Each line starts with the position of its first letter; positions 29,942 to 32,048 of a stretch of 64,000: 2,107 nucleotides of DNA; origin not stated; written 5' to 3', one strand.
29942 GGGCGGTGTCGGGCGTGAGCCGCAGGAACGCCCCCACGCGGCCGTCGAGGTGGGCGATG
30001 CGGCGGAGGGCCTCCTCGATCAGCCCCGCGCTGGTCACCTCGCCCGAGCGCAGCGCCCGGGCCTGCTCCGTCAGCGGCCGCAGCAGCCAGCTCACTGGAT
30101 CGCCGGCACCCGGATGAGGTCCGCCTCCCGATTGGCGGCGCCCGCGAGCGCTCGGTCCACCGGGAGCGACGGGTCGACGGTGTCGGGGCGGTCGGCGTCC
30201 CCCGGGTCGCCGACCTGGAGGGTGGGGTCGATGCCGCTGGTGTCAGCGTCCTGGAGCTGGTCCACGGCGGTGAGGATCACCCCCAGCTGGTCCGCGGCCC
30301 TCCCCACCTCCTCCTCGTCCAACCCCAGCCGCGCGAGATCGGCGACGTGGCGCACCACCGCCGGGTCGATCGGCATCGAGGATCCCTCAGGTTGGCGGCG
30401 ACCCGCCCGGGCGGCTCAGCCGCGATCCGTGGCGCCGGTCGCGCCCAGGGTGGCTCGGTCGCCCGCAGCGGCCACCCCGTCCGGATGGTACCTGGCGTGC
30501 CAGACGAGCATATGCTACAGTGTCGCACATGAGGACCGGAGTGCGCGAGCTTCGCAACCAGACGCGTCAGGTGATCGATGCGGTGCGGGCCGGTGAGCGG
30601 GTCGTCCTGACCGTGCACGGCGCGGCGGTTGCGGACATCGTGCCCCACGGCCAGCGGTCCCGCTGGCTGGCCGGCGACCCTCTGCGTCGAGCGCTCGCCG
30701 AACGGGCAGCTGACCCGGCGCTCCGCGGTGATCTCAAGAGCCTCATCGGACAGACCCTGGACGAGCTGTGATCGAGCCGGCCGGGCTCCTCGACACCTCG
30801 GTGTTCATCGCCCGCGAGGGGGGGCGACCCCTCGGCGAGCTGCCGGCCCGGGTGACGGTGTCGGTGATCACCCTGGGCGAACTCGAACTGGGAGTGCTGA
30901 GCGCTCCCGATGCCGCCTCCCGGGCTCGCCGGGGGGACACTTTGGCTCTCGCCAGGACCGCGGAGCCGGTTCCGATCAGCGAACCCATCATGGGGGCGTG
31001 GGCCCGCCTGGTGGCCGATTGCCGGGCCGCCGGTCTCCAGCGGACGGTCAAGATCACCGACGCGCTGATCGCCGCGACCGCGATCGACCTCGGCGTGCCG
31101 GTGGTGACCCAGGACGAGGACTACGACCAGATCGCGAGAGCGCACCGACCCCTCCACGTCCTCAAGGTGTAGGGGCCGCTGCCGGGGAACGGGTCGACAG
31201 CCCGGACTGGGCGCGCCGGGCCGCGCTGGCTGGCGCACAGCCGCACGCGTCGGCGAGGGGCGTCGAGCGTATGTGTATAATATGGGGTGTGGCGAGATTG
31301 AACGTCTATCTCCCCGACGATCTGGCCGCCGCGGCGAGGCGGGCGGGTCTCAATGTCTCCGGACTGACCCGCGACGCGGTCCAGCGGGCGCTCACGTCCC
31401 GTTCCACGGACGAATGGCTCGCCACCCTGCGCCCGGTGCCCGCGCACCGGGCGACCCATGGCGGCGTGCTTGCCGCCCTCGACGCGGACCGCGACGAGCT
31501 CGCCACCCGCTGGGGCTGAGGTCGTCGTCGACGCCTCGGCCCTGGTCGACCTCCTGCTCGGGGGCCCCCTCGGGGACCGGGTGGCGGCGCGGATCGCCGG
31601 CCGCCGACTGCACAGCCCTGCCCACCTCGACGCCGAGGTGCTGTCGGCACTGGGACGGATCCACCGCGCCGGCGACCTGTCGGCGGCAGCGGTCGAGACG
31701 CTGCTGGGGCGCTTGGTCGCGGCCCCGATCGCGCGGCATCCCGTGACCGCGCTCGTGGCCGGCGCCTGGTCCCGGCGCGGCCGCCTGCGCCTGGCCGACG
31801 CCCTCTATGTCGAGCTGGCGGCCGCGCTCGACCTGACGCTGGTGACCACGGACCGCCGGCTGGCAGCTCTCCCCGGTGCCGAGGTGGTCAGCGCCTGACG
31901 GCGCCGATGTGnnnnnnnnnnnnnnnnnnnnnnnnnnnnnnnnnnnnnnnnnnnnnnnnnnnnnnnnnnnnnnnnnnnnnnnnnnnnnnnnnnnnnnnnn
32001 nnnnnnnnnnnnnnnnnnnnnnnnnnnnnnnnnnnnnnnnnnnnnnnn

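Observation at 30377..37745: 7.4-kb accessory island inserted between gatC and ligA: four PIN-toxin modules, a cyclase-STAND gene and a gene remnant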

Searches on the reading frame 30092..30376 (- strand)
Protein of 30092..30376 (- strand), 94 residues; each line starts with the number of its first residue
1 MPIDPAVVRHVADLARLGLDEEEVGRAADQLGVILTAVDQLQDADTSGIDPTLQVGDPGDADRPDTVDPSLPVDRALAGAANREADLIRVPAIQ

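Call 5: search_protein_families(library=ncbifam, proteins=[window:30092-30376:-], max_evalue=0.01)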
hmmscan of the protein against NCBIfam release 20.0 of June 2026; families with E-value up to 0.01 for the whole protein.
window:30092-30376:- (94 aa): 2 families
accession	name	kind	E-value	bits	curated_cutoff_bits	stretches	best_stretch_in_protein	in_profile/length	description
TIGR00135.1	gatC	equivalog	1.9e-15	56.9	47.1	1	4-93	2-91/93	Asp-tRNA(Asn)/Glu-tRNA(Gln) amidotransferase subunit GatC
NF000684.0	PRK00034.3-4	equivalog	0.0079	16.5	97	1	3-89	5-90/97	Asp-tRNA(Asn) amidotransferase subunit GatC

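Call 10: find_encoding_contigs(protein=window:30092-30376:-, flank=10000, max_places=10)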
Protein window:30092-30376:- (94 aa): 4 contigs read that carry it; 3 places shown.
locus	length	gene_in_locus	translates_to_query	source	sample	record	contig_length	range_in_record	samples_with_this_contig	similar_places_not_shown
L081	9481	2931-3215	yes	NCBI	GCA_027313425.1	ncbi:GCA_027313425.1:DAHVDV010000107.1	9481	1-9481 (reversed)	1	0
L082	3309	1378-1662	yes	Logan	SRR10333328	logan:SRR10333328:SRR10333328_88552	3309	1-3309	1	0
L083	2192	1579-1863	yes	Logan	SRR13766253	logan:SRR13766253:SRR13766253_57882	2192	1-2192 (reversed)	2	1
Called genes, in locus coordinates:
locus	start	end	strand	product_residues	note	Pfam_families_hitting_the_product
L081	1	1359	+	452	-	?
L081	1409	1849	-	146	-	PF01850:PIN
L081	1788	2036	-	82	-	PF07362:CcdA (weak)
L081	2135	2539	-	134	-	PF01850:PIN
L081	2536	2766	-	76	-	PF02604:PhdYeFM_antitox (weak)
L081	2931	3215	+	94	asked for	PF02686:GatC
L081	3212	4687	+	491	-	PF01425:Amidase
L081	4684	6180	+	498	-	PF02934:GatB_N, PF02637:GatB_Yqey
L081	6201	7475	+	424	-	PF01938:TRAM, PF05958:tRNA_U5-meth_tr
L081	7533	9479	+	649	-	?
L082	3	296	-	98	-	?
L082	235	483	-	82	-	PF07362:CcdA (weak)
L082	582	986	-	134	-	PF01850:PIN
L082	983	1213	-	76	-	PF02604:PhdYeFM_antitox (weak)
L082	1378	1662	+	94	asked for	PF02686:GatC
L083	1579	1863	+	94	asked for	PF02686:GatC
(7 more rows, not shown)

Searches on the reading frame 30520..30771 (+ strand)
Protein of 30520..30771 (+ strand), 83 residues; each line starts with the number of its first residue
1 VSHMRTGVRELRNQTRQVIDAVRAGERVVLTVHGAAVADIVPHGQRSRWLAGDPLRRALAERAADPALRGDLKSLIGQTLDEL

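Call 3: search_protein_families(library=pfam, proteins=[window:30520-30771:+], max_evalue=0.01)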
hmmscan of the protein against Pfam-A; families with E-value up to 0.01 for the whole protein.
window:30520-30771:+ (83 aa): 1 family
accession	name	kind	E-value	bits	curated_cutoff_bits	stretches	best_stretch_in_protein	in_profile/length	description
PF02604.26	PhdYeFM_antitox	-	2.7e-06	27.5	29.8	1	7-49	5-48/74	Antitoxin Phd_YefM, type II toxin-antitoxin system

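Call 4: search_protein_families(library=padloc, proteins=[window:30520-30771:+], max_evalue=0.01)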
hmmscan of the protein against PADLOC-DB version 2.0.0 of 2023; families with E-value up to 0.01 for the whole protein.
window:30520-30771:+ (83 aa): 0 families

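Call 5: search_protein_families(library=ncbifam, proteins=[window:30520-30771:+], max_evalue=0.01)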
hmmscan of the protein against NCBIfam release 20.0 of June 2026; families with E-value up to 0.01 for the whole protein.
window:30520-30771:+ (83 aa): 2 families
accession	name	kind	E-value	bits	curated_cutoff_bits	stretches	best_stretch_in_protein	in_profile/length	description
TIGR01552.1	phd_fam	subfamily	5.2e-07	28.9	20.8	1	8-42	4-38/53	type II toxin-antitoxin system prevent-host-death family antitoxin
NF012160.0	APH_6_Steno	exception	0.0093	14.8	550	1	5-65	130-189/270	APH(6) family putative aminoglycoside O-phosphotransferase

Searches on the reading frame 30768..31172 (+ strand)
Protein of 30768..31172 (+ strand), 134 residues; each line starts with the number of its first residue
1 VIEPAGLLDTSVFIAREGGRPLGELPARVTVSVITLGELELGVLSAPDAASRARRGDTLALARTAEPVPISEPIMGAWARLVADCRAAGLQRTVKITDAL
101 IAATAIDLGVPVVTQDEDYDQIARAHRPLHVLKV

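Call 3: search_protein_families(library=pfam, proteins=[window:30768-31172:+], max_evalue=0.01)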
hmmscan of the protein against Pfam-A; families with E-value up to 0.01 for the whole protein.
window:30768-31172:+ (134 aa): 2 families
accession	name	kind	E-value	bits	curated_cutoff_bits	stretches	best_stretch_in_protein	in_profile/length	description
PF01850.27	PIN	-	6.9e-14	52.9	23.6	1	7-124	2-119/120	PIN domain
PF18480.7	DUF5615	-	0.001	19.4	23.8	1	87-130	26-69/110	Domain of unknown function (DUF5615)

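Call 4: search_protein_families(library=padloc, proteins=[window:30768-31172:+], max_evalue=0.01)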
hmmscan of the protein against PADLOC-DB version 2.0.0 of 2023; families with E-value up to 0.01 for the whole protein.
window:30768-31172:+ (134 aa): 1 family
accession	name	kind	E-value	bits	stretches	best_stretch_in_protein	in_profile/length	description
PDLC04334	PDC-M02B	-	0.0043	14.2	1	37-127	203-291/345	-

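Call 5: search_protein_families(library=ncbifam, proteins=[window:30768-31172:+], max_evalue=0.01)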
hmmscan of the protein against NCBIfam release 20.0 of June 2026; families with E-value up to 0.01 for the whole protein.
window:30768-31172:+ (134 aa): 2 families
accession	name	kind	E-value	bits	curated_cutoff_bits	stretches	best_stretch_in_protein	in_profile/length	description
NF047959.1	TA_toxin_VapC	equivalog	7.3e-09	35.8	80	1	8-125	3-122/125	type II toxin-antitoxin system VapC family toxin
NF047863.1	VapCLeptosp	equivalog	0.0012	19.2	140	1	27-117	29-115/130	type II toxin-antitoxin system tRNA(fMet)-specific endonuclease VapC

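Call 58: search_solved_structures(query=window:30768-31172:+, max_evalue=0.01)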
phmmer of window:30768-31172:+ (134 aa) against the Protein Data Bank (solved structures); distinct sequences matched with E-value up to 0.01: 2.
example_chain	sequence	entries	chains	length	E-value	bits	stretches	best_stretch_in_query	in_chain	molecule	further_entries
3dbo_B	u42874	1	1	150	8.2e-20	74.5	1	4-122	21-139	Uncharacterized protein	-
5sv2_A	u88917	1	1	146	0.00011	25.6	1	76-127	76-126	Ribonuclease VapC21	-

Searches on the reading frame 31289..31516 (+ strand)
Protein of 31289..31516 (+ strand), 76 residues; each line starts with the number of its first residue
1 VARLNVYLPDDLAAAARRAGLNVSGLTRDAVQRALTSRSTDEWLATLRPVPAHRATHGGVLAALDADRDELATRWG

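Call 3: search_protein_families(library=pfam, proteins=[window:31289-31516:+], max_evalue=0.01)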
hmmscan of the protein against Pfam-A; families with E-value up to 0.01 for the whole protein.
seq(76 aa): 1 family
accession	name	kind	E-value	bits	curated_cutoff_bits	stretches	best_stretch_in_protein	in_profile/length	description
PF07362.18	CcdA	-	1.4e-06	29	22.4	1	3-46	3-46/71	Post-segregation antitoxin CcdA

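Call 4: search_protein_families(library=padloc, proteins=[window:31289-31516:+], max_evalue=0.01)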
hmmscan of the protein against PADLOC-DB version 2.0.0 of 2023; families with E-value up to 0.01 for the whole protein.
seq(76 aa): 0 families

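Call 5: search_protein_families(library=ncbifam, proteins=[window:31289-31516:+], max_evalue=0.01)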
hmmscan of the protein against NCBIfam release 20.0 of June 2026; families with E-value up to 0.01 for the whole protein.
seq(76 aa): 0 families

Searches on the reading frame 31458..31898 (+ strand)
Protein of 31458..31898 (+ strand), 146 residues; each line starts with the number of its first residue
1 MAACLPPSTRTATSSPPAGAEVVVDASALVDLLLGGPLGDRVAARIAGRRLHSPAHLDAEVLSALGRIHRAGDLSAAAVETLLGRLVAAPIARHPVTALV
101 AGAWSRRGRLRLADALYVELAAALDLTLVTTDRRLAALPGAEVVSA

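Call 3: search_protein_families(library=pfam, proteins=[window:31458-31898:+], max_evalue=0.01)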
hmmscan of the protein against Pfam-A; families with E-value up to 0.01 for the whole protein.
window:31458-31898:+ (146 aa): 1 family
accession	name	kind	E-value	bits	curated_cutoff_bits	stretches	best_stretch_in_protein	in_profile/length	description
PF01850.27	PIN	-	2.4e-14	54.4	23.6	1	22-139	1-118/120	PIN domain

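Call 4: search_protein_families(library=padloc, proteins=[window:31458-31898:+], max_evalue=0.01)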
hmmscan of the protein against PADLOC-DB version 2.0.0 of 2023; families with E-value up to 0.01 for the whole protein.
window:31458-31898:+ (146 aa): 1 family
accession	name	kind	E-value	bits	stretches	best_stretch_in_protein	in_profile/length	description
PDLC01630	Cas7g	-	0.0055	14.8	1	39-122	70-148/153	CAS-I-U; effector_G7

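Call 5: search_protein_families(library=ncbifam, proteins=[window:31458-31898:+], max_evalue=0.01)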
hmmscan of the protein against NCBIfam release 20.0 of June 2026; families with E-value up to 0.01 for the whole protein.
window:31458-31898:+ (146 aa): 0 families

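Call 59: search_solved_structures(query=window:31458-31898:+, max_evalue=0.01)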
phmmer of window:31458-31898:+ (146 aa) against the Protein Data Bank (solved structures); distinct sequences matched with E-value up to 0.01: 0.
